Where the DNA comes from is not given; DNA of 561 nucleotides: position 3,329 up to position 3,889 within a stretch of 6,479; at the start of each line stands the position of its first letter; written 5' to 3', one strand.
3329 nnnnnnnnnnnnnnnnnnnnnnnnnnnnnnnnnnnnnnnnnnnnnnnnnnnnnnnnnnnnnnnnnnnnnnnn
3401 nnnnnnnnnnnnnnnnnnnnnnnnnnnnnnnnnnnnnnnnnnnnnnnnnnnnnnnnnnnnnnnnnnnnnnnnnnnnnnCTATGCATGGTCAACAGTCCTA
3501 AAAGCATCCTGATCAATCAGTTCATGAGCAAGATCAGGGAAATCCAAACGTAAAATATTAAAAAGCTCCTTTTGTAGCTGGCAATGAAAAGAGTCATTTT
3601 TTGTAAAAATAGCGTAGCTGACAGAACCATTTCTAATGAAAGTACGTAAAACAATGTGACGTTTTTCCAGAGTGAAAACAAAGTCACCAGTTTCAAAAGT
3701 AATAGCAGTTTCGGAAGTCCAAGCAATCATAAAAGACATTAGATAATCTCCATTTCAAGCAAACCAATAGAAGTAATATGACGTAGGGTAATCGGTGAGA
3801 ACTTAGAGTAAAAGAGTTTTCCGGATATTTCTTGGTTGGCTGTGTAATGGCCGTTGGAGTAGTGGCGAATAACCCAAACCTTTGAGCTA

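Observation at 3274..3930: Uncharacterised three-gene, translationally coupled cassette in the post-zot cargo slot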

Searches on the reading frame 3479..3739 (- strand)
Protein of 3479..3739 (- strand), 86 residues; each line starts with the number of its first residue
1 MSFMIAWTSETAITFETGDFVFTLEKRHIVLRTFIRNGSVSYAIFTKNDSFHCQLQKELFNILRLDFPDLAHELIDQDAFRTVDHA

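Call 4: search_protein_families(library=pfam, proteins=[window:3479-3739:-], max_evalue=1)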
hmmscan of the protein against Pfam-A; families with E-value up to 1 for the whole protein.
window:3479-3739:- (86 aa): 0 families

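Call 5: search_protein_families(library=phrogs, proteins=[window:3479-3739:-], max_evalue=1)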
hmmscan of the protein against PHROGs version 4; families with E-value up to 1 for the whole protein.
window:3479-3739:- (86 aa): 1 family
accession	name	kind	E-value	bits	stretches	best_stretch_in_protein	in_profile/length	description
phrog_17494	-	unknown function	0.22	12.6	1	17-44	5-32/59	-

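Call 6: search_protein_families(library=padloc, proteins=[window:3479-3739:-], max_evalue=1)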
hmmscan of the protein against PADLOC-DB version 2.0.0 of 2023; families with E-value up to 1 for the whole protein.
window:3479-3739:- (86 aa): 1 family
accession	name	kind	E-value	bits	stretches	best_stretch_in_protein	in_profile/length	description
PDLC02502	BrxHI|BrxHII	-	0.03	12.6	1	15-45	2-34/53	BrxHI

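Call 7: search_protein_families(library=ncbifam, proteins=[window:3479-3739:-], max_evalue=1)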
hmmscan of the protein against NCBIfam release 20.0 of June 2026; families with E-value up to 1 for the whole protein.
window:3479-3739:- (86 aa): 0 families

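Call 9: search_dna_similar(query=window:3479-3739:-, collection=phages, mode=protein, max_evalue=10)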
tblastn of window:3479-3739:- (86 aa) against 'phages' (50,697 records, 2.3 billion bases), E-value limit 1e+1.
Records with a match: 7; places in all: 7; records where one place covers at least 80% of the query: 0.
Best place of each record, by identity: <60% 7.
By first word of the organism name: Edwardsiella 5; Bacillus 1; Bacteriophage 1.
By host as written in the record: - 4; Edwardsiella piscicida 1; Edwardsiella tarda 1; Bacillus cereus 1.
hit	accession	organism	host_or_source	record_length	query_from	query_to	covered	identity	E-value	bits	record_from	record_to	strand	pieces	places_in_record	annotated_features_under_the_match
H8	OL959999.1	Edwardsiella phage vB_EpP_ZHX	Edwardsiella piscicida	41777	1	67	78%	29.4%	6e+0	30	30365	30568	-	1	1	hypothetical protein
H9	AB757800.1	Edwardsiella phage KF-1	-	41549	1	67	78%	29.4%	7e+0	30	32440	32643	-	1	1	hypothetical protein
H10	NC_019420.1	Edwardsiella phage KF-1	-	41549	1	67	78%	29.4%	7e+0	30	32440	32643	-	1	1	internal virion protein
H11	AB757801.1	Edwardsiella phage IW-1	-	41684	1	67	78%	29.4%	7e+0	30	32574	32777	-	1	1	hypothetical protein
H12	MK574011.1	Edwardsiella phage ETP-1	Edwardsiella tarda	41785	1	67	78%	29.4%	7e+0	30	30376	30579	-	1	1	hypothetical protein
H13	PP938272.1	Bacillus phage PHBA67-T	Bacillus cereus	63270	26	84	69%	31.3%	5e+0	31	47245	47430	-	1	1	hypothetical protein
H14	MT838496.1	Bacteriophage sp.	human fecal samples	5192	1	29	34%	48.3%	7e+0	30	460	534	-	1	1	record has no annotation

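Call 12: find_homologous_proteins(query=window:3479-3739:-, max_evalue=0.01)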
Query window:3479-3739:- (86 aa): 1 proteins with E <= 0.01 among 1 candidates.
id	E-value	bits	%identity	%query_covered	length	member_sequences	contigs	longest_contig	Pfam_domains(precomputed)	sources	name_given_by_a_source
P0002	8.9e-51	187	100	100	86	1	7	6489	-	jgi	-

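Call 22: find_encoding_contigs(protein=P0002, flank=10000, max_places=10)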
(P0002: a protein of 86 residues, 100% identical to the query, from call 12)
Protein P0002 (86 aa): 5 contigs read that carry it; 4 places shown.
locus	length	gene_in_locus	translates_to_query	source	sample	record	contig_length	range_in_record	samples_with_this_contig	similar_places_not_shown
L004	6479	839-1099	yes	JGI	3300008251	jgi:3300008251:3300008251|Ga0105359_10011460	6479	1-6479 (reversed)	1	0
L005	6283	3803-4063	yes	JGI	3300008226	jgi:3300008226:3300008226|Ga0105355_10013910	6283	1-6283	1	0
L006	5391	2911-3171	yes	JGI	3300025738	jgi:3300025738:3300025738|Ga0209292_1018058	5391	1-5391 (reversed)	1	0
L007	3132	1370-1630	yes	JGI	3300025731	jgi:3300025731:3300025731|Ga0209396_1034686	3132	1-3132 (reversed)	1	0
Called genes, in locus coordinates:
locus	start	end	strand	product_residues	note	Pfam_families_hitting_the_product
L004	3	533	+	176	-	?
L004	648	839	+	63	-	-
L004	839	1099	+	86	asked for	-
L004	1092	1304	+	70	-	PF01381:HTH_3 (weak)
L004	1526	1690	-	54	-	-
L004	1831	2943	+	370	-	PF05144:Phage_CRI, PF05155:G2P_X_C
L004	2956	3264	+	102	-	-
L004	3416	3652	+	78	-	-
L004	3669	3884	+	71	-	PF05356:Phage_Coat_B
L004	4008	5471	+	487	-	-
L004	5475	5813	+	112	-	PF10734:DUF2523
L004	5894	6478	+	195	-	?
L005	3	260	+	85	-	?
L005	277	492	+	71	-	PF05356:Phage_Coat_B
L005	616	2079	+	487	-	-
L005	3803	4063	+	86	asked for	-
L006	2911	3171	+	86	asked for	-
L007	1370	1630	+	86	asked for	-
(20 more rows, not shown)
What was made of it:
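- Independent gene calls give 63/86/70 aa on four other contigs (call 22).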

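Call 32: search_protein_representatives(protein=window:3479-3739:-)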
Query: 86 residues. Proteins with E-value up to 0.001 (for the whole library): 3; up to 1e-10: 2; up to 1e-30: 2. The best 3 are listed.
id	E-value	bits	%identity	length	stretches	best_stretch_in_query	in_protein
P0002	2.8e-51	186.8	100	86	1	1-86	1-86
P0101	2.4e-32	126.6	41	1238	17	9-50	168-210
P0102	2.3e-05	40.7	37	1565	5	3-40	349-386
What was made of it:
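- On Type II TA systems in general: ORF86 has no homologues at all (call 32).
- ORF86 has no homologue in 1.84 billion representative proteins (call 32).
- Tried and rejected: ORF86's 'strong' hits to 1238-aa and 1565-aa proteins (2.4e-32 and 2.3e-5, call 32).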

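Call 35: find_related_loci(query=window:3479-3739:-, collection=viral_contigs, flank=5000)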
Query window:3479-3739:- (86 aa) in viral_contigs; peptide patterns used: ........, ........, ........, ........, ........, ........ (x = any residue, [..] = any of these).
53 stretches matched a pattern, but none encodes a relative of the query by tblastn (E <= 1e-3).
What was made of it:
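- On Conserved inovirus core or accessory genes (morphogenesis, replication): IMG/VR gave no ORF86 relative (call 35).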

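Call 39: search_solved_structures(query=window:3479-3739:-, max_evalue=10, show_alignments=3)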
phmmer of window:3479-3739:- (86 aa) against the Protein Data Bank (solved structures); distinct sequences matched with E-value up to 10: 3.
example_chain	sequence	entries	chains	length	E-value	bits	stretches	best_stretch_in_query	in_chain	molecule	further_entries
2gpi_A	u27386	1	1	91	0.52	14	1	7-85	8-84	conserved hypothetical protein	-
3evz_A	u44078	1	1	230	0.69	13.6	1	19-62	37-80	methyltransferase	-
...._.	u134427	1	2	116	1.1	13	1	40-79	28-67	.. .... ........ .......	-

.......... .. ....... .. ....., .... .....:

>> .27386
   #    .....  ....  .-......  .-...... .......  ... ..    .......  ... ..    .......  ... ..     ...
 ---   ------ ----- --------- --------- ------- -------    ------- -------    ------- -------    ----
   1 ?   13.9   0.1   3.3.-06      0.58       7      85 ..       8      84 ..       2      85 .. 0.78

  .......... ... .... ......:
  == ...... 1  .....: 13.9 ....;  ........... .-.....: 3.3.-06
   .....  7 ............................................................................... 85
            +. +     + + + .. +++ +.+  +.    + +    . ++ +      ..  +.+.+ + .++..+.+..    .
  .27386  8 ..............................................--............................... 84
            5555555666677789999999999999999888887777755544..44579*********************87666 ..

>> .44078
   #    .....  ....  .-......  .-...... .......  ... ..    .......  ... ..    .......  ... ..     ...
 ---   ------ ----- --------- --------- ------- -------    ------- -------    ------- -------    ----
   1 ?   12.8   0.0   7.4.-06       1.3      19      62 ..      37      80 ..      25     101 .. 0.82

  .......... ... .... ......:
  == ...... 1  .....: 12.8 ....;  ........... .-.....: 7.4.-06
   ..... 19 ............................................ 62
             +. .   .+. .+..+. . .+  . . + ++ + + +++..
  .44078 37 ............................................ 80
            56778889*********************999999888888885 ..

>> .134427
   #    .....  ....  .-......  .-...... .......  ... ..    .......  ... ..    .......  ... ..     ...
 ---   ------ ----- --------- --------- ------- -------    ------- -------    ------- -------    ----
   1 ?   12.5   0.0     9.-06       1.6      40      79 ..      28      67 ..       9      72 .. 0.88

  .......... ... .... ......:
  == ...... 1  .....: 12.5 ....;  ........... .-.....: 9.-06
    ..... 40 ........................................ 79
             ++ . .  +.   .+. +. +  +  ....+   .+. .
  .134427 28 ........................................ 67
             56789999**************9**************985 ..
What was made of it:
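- On DUF1488 (PF07369; lead for ORF86 from PDB 2gpi): The pairwise hit to 2gpi is full-length but has E = 0.52 (call 39).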

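Call 58: predict_structure(protein=window:3479-3739:-)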
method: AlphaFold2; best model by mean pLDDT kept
length: 86 residues; sequences in the alignment: 1
mean_pLDDT: 49.5   pTM: 0.39
mean pLDDT of the five models: 49.5, 48.1, 45.9, 43.0, 42.4
residues with pLDDT >= 90: 0; 70-90: 0; 50-70: 38; < 50: 48
segments of 3 or more residues with pLDDT < 50: 1-4, 33-44, 49-54, 62-86
pLDDT, mean of each block of 10 residues (from residue 1): 54 64 60 44 46 50 47 41 32
secondary structure, 60 per line:
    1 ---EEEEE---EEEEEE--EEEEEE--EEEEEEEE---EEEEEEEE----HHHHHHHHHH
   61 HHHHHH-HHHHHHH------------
elements in order: E4-8 E12-17 E20-25 E28-35 E39-46 H51-66 H68-74
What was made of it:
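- ORF86 has no homologue and only a low-confidence model, pLDDT 49.5 (call 58).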

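Call 70: search_protein_families(library=pfam, proteins=[window:3479-3739:-], max_evalue=10)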
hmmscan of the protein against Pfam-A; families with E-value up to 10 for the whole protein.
window:3479-3739:- (86 aa): 0 families
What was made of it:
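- No toxin or antitoxin model in Pfam, NCBIfam or PADLOC matches ORF63 or ORF86 (calls 4, 6, 7, 70).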

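Call 73: fold_search(model_id=the predicted structure, library=pdb)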
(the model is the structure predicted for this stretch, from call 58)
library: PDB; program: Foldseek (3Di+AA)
matches with E <= 10: 589; with E <= 0.001: 0
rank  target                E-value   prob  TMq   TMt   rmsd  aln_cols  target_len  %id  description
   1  7yot_A                6.3e-01  0.85  0.36  0.03   4.3        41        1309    7  Cryo-EM structure of RNA polymerase in complex with P protein tetramer of Newcastle disease virus (released 2023-02-15)
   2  7you_A                6.3e-01  0.85  0.36  0.02   4.3        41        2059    7  Cryo-EM structure of RNA polymerase in complex with P protein tetramer of Newcastle disease virus (released 2023-02-15)
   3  8xb9                  6.7e-01  0.18  0.25  0.13  11.5        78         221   14  The Crystal Structure of polo-box domain of PLK1 from Biortus. (released 2023-12-27)
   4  2xcm_C                7.1e-01  0.51  0.27  0.25   6.3        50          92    2  COMPLEX OF HSP90 N-TERMINAL, SGT1 CS AND RAR1 CHORD2 DOMAIN (released 2010-08-11)
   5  4h71_A                7.1e-01  0.18  0.25  0.13  11.5        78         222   14  Human Plk1-PBD in complex with Poloxime ((E)-4-(hydroxyimino)-2-isopropyl-5-methylcyclohexa-2,5-dienone) (released 2012-10-03)
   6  5zau_MODEL_1_B        7.5e-01  0.44  0.33  0.41   9.9        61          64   16  Complex of the human FYN SH3 and monobody binder (released 2019-09-11)
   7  4zxa_W                8.9e-01  0.85  0.41  0.12   2.3        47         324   13  Crystal Structure of hydroquinone 1,2-dioxygenase PnpCD in complex with Cd2+ and 4-hydroxybenzonitrile (released 2015-09-02)
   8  8a0k_A                9.5e-01  0.33  0.39  0.20   8.1        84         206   12  crystal structure of the kinetoplastid kinetochore protein Trypanosoma brucei KKT3 Divergent Polo-Box domain (released 2022-06-15)
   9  4o56_A                9.5e-01  0.15  0.24  0.11  11.5        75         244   17  Structure of PLK1 in complex with peptide (released 2014-12-24)
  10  2jki_S                1.0e+00  0.41  0.27  0.26   6.4        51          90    2  Complex of Hsp90 N-terminal and Sgt1 CS domain (released 2008-10-07)
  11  5j19_B                1.0e+00  0.15  0.23  0.11  11.5        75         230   19  phospho-Pon binding-induced Plk1 dimerization (released 2016-06-15)
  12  7yov_A                1.1e+00  0.72  0.36  0.03   4.3        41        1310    7  Cryo-EM structure of RNA polymerase in complex with P protein tetramer of Newcastle disease virus (released 2023-02-15)
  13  7pnd_B                1.1e+00  0.54  0.36  0.10   9.4        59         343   25  Crystal structure of profragilysin-3 (proBFT-3) from Bacteroides fragilis at 1.85 A resolution. (released 2022-09-14)
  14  6mf5_A                1.1e+00  0.25  0.32  0.15   9.9        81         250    2  Crystal structure of budding yeast Cdc5 polo-box domain in complex with Spc72 phosphopeptide. (released 2020-02-19)
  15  5mu3_B                1.1e+00  0.20  0.27  0.16  13.1        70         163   17  Crystal structure of Ctf19-Mcm21 kinetochore assembly bound with Ctf19-Mcm21 binding motif of central kinetochore subu (released 2017-11-01)
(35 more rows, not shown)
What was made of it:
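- On Type II TA toxins (RelE/HigB, HicA, MqsR, MazF, ParE and others): The ORF86 model is too poor to test (calls 58, 73).
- Tried and rejected: Foldseek on the ORF86 model is uninformative because pLDDT is 49.5 (calls 58, 73).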
